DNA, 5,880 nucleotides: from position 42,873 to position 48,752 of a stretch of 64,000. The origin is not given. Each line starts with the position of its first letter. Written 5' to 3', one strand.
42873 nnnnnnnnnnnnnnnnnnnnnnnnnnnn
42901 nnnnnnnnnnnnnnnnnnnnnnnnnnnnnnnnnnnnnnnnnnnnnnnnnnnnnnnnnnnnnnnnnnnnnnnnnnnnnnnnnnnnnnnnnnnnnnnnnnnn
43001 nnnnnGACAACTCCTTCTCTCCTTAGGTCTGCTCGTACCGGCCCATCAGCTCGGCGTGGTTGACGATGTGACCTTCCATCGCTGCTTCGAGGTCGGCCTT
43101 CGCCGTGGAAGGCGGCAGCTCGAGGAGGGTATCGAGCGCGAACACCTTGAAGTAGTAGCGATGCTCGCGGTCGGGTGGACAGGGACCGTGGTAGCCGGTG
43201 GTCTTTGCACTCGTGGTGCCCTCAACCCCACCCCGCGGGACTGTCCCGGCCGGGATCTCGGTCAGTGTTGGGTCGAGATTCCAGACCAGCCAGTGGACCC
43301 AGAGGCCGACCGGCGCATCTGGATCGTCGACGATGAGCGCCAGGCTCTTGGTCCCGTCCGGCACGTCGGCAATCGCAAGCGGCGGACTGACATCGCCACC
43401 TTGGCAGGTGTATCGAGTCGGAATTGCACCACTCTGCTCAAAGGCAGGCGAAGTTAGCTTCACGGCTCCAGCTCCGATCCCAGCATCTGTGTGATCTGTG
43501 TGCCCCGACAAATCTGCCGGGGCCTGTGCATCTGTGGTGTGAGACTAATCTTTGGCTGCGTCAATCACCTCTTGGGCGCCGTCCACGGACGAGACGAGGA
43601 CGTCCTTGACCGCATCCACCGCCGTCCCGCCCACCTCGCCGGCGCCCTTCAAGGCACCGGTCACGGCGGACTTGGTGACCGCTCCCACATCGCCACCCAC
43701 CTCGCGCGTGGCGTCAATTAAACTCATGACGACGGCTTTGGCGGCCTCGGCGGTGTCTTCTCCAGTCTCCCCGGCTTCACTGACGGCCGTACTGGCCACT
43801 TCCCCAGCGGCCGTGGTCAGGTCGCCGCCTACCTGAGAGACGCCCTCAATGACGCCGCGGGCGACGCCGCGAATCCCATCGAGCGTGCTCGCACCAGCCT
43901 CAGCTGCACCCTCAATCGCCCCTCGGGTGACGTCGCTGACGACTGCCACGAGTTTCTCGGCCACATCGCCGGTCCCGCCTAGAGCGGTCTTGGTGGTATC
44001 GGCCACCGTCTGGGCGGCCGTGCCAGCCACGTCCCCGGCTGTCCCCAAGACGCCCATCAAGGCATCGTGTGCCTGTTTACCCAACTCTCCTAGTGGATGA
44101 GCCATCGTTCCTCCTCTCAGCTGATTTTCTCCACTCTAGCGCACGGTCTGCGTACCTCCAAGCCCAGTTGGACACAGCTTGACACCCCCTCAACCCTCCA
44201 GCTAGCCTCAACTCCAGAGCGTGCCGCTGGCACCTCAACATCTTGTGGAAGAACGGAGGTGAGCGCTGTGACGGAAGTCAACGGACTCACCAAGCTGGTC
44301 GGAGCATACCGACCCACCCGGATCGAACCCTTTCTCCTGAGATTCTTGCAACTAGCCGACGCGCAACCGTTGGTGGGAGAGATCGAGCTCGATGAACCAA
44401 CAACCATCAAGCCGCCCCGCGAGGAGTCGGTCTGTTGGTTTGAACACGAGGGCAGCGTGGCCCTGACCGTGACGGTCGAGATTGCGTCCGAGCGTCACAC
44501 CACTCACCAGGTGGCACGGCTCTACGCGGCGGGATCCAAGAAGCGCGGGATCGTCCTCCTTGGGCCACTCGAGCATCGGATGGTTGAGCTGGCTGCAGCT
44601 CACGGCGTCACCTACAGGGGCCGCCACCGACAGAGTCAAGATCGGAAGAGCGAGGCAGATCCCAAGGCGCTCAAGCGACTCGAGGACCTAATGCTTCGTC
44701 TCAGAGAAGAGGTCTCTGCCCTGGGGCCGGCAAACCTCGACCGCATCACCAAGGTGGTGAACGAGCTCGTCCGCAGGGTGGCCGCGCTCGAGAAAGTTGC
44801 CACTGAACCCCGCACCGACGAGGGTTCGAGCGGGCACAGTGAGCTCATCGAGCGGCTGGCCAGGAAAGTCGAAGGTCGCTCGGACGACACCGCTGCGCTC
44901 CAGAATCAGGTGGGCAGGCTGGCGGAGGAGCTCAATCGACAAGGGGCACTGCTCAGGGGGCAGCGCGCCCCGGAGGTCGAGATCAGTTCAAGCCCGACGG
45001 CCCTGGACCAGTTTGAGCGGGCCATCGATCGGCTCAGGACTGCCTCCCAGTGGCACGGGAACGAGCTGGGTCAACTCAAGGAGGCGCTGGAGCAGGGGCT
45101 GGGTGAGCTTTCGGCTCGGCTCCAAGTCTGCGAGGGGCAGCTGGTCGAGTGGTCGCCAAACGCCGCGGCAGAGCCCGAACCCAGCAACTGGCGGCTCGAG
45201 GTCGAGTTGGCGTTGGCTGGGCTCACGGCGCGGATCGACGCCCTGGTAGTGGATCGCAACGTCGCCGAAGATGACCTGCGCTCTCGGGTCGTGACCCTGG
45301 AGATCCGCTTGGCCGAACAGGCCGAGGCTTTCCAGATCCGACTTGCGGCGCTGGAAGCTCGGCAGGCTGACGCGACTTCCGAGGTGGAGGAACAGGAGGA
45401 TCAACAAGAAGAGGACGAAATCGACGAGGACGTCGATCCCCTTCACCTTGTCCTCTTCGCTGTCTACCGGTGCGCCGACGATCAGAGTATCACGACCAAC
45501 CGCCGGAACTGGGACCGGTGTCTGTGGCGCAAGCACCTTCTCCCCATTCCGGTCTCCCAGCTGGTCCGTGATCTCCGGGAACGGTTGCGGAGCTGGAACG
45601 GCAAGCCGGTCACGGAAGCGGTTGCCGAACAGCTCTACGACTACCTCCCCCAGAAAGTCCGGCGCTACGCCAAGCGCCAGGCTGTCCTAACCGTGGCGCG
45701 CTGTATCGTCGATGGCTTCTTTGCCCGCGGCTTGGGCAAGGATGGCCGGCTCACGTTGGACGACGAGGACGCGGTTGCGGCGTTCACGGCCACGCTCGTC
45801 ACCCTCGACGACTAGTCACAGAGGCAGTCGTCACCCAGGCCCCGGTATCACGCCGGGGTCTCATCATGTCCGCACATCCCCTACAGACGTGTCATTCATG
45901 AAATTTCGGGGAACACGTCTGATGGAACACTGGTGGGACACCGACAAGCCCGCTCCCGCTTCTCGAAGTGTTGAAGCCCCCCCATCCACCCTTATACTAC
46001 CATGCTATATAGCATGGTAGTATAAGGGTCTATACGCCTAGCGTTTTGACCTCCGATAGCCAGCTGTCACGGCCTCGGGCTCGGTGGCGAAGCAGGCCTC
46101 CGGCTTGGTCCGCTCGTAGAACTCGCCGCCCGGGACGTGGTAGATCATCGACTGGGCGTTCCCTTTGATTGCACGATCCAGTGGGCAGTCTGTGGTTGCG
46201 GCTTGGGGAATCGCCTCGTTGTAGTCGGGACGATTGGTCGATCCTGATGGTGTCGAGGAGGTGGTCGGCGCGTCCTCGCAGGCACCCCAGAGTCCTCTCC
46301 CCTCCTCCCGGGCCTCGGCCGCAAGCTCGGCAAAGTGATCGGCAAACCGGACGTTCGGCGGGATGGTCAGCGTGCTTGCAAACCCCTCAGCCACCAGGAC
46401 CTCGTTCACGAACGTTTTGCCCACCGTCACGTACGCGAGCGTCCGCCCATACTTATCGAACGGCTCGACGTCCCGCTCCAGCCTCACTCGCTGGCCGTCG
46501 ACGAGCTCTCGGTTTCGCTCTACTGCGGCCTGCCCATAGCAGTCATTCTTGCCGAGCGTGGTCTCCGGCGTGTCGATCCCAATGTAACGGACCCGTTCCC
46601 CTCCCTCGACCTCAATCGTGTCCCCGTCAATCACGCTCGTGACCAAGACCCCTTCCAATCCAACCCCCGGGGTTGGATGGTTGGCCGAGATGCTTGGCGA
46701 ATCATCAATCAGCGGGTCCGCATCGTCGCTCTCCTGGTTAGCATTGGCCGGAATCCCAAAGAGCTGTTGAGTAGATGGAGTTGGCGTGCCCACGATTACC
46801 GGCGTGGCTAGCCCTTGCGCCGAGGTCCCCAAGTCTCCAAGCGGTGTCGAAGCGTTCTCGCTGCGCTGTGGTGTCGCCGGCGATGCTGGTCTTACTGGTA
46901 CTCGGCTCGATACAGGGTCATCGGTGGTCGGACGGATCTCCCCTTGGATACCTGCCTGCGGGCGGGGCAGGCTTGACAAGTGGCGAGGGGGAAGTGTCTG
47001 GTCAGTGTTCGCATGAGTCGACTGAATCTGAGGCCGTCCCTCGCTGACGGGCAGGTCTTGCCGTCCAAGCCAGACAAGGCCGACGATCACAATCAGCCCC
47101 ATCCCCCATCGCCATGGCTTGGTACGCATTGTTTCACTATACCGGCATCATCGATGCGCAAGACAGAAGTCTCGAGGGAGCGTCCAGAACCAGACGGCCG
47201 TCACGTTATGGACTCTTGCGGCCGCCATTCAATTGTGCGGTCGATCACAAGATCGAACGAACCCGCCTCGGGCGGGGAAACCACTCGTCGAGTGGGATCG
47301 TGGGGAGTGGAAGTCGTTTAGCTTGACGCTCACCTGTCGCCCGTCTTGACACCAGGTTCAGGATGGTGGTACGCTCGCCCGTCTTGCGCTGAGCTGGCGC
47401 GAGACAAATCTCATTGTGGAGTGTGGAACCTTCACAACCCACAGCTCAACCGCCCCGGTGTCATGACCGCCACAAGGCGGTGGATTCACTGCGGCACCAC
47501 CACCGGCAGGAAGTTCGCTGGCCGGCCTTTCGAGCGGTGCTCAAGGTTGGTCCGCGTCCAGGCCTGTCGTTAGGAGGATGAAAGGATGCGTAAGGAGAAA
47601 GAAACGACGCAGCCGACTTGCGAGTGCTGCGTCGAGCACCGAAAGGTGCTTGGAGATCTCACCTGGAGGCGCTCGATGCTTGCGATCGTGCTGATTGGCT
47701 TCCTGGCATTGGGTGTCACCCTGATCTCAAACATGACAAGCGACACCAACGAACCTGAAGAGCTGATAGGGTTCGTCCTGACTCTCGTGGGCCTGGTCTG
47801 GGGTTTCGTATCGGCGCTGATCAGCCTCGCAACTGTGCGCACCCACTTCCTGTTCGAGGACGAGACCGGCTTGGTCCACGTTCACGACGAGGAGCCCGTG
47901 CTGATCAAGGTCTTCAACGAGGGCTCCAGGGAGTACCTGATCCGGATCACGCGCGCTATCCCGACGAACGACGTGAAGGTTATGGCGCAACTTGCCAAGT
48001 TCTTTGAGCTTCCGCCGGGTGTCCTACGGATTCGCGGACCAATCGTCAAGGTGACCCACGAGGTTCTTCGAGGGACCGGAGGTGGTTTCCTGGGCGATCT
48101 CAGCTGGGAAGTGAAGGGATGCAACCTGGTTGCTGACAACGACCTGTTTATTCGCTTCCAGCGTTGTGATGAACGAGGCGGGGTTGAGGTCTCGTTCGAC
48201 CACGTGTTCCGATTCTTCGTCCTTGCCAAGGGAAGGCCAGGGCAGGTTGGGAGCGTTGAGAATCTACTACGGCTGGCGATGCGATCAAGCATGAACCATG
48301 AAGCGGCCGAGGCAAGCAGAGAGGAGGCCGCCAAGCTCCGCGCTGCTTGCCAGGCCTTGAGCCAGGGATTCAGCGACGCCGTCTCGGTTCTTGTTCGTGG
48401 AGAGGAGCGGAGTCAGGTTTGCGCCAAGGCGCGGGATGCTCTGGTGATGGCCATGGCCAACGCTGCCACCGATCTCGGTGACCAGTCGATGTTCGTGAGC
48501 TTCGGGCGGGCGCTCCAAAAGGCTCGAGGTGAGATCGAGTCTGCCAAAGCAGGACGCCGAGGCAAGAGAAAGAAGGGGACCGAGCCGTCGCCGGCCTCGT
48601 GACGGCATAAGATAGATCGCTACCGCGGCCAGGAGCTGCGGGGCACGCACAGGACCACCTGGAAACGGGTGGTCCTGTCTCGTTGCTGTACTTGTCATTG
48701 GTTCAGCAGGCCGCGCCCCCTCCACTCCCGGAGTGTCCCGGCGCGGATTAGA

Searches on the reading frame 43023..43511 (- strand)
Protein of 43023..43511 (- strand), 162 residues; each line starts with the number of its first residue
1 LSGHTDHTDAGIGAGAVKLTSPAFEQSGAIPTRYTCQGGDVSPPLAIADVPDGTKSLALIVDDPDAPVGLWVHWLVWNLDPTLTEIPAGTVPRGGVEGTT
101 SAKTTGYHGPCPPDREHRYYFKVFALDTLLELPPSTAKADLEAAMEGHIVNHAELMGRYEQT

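Call 13: search_protein_families(library=pfam, proteins=[window:43023-43511:-])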
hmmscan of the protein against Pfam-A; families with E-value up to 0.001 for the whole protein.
window:43023-43511:- (162 aa): 1 family
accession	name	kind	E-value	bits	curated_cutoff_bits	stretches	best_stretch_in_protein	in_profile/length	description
PF01161.25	PBP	-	2.3e-42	145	24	1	30-159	2-135/135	Phosphatidylethanolamine-binding protein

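Call 49: list_cluster_members(proteins=[P0001, window:43023-43463:-, window:43545-44105:-])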
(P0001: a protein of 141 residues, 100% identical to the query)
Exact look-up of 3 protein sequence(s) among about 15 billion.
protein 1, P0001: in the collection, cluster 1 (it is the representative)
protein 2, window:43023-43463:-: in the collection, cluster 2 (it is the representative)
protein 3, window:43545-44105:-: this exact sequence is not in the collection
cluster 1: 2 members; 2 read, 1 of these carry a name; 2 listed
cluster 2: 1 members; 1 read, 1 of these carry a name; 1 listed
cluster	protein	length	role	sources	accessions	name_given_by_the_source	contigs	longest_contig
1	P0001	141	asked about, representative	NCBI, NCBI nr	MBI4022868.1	50S ribosomal protein L7/L12 [Candidatus Berkelbacteria bacterium]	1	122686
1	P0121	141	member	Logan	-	-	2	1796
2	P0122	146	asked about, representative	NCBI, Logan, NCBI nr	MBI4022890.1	YbhB/YbcL family Raf kinase inhibitor-like protein [Candidatus Berkelbacteria bacterium]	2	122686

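Call 50: find_encoding_contigs(protein=window:43023-43463:-, flank=10000, max_places=10)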
Protein window:43023-43463:- (146 aa): 2 contigs read that carry it; 2 places shown.
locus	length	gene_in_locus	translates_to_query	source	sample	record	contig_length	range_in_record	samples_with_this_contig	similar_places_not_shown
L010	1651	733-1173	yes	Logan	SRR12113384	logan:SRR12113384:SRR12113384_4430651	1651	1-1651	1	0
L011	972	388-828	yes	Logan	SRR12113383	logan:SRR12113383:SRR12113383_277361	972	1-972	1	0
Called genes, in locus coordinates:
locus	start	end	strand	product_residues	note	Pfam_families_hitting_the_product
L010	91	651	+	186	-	-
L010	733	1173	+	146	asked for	PF01161:PBP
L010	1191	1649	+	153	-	?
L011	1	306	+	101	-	?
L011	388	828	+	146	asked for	PF01161:PBP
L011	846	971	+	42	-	?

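Call 68: find_homologous_proteins(query=window:43023-43463:-, max_evalue=1e-30)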
Query window:43023-43463:- (146 aa): 7137 proteins with E <= 1e-30 among 8000 candidates; the best 120 are listed.
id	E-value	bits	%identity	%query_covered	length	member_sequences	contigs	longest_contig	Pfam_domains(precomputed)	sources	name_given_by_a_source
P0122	1.1e-95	336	100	100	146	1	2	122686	PF01161.26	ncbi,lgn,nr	ncbi:YbhB/YbcL family Raf kinase inhibitor-like protein [Candidatus Berkelbacteria bacterium]|nr:Ybh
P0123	1.1e-58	216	64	99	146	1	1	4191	PF01161.26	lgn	-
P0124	1.6e-58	215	65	99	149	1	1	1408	PF01161.26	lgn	-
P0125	2.2e-58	215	63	99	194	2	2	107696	PF01161.26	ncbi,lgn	-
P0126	7.4e-57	210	62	99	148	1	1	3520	PF01161.26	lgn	-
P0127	1.7e-56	209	64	99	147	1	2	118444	PF01161.26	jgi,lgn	-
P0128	5.3e-56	207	59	99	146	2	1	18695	PF01161.26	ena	-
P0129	2.2e-55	205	61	99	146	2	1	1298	PF01161.26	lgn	-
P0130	2.4e-55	205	59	99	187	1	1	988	PF01161.26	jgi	jgi:Raf kinase inhibitor-like YbhB/YbcL family protein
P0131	4.1e-55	204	59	99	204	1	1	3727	PF01161.26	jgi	-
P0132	4.2e-55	204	60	99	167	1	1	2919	PF01161.26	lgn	-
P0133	5.4e-55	204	61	99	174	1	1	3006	PF01161.26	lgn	-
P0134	5.7e-55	204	61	99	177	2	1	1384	PF01161.26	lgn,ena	-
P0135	5.8e-55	204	59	99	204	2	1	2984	PF01161.26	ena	-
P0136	6.6e-55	203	61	99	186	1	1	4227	PF01161.26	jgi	-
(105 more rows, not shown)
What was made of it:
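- Tried and rejected: PEBP homologues for an empty-site test at copy C. The nearest relatives are at most 65% identical, too far to be useful (call 68).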

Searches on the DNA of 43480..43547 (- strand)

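Call 101: search_dna_similar(query=window:43480-43547:-, collection=phages, mode=distant, max_evalue=1, max_rows=5)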
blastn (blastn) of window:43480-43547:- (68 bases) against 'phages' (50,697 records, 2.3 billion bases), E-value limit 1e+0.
No match.

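Call 102: search_dna_similar(query=window:43480-43547:-, collection=plasmids, mode=distant, max_evalue=1, max_rows=5)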
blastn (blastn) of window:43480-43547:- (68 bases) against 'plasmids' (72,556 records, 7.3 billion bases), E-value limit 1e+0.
Records with a match: 1; places in all: 1; records where one place covers at least 80% of the query: 0.
Best place of each record, by identity: 80-90% 1.
By first word of the organism name: Sphingobium 1.
By predicted mobility (MOB-suite, as given by PLSDB): conjugative 1.
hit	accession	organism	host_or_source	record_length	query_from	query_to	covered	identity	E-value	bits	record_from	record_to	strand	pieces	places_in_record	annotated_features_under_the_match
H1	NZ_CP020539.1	Sphingobium herbicidovorans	cell culture,soil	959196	12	44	49%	87.9%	4e-2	43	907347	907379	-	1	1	VOC family protein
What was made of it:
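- Tried and rejected: There was no match in phages and only one marginal partial hit in plasmids (calls 101, 102).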

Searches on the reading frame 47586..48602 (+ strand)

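Call 81: search_protein_families(library=pfam, proteins=[window:47586-48602:+], max_evalue=0.0001)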
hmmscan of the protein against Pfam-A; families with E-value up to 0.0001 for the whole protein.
window:47586-48602:+ (338 aa): 0 families

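Call 92: search_protein_families(library=pfam, proteins=[window:47586-48602:+], max_evalue=0.01)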
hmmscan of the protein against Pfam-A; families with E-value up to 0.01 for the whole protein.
window:47586-48602:+ (338 aa): 1 family
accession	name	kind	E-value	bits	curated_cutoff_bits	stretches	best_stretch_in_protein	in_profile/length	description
PF24838.2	8xMP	-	0.0029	17.9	30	1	14-76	6-66/136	Octameric membrane protein family (8xMP)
